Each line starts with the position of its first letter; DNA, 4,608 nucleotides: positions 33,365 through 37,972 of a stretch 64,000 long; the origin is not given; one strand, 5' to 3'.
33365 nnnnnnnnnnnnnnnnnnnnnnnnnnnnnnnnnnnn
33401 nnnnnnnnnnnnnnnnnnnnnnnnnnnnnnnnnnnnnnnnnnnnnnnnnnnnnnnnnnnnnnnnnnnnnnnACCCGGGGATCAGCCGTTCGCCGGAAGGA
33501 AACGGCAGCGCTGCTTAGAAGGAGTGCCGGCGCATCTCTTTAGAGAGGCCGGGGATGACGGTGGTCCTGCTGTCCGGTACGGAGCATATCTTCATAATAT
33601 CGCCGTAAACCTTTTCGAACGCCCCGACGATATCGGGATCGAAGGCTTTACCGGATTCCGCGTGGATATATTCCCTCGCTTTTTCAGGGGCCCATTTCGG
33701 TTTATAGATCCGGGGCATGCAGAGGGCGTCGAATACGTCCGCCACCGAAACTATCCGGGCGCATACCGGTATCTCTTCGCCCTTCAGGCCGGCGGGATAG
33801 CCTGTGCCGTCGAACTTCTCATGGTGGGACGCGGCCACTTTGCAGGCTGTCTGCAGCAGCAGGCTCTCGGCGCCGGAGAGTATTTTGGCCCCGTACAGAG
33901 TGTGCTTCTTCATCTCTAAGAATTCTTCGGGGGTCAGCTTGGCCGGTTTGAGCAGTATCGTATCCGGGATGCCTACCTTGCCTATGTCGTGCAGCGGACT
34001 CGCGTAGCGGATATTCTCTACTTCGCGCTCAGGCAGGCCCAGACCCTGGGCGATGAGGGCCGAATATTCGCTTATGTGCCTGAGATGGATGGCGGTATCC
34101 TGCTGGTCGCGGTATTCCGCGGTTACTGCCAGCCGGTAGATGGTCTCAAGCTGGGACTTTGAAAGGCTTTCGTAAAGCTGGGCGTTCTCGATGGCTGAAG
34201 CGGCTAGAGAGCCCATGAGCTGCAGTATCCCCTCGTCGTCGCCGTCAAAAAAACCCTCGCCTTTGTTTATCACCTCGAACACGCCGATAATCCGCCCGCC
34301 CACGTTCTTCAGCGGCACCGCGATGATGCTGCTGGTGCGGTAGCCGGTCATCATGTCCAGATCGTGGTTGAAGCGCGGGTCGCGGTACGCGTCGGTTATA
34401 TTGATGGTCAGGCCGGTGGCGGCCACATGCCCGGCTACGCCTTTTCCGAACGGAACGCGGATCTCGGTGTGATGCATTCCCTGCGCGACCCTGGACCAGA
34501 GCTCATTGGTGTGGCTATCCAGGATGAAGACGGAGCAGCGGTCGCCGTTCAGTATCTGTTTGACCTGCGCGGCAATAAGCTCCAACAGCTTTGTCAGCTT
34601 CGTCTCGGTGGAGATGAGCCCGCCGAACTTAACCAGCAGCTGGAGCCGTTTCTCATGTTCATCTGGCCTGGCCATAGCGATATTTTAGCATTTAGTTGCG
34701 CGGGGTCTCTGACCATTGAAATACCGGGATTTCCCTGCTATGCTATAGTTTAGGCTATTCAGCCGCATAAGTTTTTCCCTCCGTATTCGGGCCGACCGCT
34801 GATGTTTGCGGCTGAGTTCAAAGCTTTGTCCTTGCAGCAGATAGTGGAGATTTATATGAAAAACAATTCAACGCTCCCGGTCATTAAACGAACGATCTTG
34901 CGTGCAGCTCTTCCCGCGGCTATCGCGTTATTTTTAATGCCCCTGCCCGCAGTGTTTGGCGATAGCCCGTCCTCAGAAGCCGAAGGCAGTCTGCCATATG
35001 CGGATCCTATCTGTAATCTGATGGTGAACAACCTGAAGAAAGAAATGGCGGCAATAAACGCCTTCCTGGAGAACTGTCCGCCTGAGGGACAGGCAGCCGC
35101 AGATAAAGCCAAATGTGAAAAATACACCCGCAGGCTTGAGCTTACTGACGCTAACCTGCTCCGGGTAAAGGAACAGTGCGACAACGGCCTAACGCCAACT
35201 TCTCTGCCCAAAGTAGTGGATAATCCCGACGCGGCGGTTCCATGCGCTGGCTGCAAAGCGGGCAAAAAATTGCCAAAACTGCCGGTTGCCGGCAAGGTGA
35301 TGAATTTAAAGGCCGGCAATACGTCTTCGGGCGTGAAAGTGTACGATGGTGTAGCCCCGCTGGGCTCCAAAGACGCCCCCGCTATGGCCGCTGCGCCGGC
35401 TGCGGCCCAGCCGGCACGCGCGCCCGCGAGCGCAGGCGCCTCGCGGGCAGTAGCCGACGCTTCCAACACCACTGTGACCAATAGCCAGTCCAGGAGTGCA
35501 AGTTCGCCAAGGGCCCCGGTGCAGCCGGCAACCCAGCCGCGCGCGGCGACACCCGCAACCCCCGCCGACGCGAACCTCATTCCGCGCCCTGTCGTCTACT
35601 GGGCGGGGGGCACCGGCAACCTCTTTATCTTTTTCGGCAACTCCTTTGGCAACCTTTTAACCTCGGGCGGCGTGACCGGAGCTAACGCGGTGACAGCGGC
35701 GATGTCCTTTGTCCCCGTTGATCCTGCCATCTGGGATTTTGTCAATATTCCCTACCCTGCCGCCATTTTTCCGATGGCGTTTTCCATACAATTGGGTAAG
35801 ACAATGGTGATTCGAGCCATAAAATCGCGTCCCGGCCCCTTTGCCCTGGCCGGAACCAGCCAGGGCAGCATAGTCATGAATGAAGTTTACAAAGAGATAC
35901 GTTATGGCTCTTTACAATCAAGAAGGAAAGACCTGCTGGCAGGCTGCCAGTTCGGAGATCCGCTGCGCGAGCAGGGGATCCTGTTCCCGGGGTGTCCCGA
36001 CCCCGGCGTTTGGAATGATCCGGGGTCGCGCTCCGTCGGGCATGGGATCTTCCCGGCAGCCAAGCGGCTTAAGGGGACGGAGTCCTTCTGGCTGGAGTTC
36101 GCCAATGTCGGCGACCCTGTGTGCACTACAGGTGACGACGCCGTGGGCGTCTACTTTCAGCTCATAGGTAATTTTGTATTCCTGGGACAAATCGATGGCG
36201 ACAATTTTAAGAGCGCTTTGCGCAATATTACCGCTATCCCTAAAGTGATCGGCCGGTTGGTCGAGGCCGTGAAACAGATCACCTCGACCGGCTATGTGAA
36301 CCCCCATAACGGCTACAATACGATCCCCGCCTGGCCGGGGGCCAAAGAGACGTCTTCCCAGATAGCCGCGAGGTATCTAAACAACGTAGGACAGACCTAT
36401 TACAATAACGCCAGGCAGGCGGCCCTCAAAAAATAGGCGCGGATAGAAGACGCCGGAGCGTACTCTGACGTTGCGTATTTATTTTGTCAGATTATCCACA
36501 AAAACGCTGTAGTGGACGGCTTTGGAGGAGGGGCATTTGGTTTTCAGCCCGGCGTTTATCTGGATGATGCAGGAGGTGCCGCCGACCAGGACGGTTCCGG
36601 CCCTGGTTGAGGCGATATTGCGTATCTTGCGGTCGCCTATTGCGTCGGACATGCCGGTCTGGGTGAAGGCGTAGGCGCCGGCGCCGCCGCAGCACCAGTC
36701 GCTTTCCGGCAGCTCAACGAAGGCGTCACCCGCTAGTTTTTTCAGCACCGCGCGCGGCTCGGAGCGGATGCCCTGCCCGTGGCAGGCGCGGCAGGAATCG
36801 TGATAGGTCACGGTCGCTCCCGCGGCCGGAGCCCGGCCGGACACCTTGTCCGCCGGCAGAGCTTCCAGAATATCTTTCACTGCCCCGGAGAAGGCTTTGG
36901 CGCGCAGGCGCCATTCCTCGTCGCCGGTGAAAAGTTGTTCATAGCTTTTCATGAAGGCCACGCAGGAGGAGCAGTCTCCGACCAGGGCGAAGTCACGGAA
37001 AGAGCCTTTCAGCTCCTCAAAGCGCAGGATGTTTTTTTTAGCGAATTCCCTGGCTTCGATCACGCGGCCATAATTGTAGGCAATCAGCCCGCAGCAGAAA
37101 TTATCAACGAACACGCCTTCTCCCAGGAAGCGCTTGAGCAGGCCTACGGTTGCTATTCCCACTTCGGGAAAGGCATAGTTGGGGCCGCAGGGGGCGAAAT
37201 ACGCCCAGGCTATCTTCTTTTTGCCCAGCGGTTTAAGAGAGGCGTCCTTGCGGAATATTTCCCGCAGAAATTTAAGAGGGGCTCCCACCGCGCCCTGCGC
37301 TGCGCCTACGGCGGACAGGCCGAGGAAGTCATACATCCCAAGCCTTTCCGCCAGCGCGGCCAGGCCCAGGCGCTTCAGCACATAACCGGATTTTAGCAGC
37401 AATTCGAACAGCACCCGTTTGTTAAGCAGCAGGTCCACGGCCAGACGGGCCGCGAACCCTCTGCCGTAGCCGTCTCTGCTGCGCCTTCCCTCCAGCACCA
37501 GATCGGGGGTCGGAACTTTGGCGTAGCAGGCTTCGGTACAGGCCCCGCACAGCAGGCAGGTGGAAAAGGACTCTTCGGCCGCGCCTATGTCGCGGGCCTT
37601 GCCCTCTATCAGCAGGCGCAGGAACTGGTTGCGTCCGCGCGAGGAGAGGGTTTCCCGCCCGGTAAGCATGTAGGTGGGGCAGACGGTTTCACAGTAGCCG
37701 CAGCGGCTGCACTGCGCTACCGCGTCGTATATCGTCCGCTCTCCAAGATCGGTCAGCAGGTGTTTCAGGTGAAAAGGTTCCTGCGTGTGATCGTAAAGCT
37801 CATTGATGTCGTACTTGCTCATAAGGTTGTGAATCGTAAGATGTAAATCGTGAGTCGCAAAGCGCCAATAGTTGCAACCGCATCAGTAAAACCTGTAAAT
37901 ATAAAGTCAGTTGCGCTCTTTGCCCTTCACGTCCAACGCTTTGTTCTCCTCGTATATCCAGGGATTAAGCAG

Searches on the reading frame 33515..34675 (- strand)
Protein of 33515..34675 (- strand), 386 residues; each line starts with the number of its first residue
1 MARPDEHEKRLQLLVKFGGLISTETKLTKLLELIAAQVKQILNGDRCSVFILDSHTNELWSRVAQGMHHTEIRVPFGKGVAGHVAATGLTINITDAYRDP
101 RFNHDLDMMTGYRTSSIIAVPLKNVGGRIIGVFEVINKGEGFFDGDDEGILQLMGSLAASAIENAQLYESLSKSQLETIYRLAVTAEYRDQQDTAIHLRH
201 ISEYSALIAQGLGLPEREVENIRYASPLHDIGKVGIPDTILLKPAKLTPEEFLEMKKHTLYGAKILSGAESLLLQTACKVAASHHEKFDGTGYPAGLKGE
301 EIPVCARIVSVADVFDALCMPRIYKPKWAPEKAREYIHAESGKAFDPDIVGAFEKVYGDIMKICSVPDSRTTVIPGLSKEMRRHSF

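Call 32: search_protein_families(library=pfam, proteins=[window:33515-34675:-], max_evalue=0.0001)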
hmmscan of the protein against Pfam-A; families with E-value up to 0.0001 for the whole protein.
window:33515-34675:- (386 aa): 5 families
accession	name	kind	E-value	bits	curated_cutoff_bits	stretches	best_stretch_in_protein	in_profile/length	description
PF13487.12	HD_5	-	1.8e-35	122.6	27.2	1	198-349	18-170/170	HD domain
PF01966.28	HD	-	6.5e-21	75.2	22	1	195-317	2-115/116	HD domain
PF01590.32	GAF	-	7.3e-21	75.5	22.4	1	27-162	2-133/133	GAF domain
PF13185.12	GAF_2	-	7.1e-15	55.9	28.6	1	26-163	3-136/136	GAF domain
PF13492.12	GAF_3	-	1.8e-06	28.8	27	1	29-164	4-129/129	GAF domain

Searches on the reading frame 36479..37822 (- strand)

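Call 32: search_protein_families(library=pfam, proteins=[window:36479-37822:-], max_evalue=0.0001)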
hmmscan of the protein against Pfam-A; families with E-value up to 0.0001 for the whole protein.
window:36479-37822:- (447 aa): 6 families
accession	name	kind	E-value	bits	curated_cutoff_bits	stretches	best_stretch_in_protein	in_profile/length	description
PF02754.22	CCG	-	1e-21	77.3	20.6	2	338-422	1-84/85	Cysteine-rich domain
PF13183.11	Fer4_8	-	5.7e-11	43.2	27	1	35-102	2-67/68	4Fe-4S dicluster domain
PF12838.12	Fer4_7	-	2.2e-07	31.7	27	1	37-102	1-51/52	4Fe-4S dicluster domain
PF13534.11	Fer4_17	-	4.7e-07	30.7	22.2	1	37-102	1-59/61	4Fe-4S dicluster domain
PF13484.11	Fer4_16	-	4.4e-06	27.8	30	1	37-99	1-63/66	4Fe-4S double cluster binding domain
PF13187.11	Fer4_9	-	1.8e-05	25.1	27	1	37-101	1-49/52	4Fe-4S dicluster domain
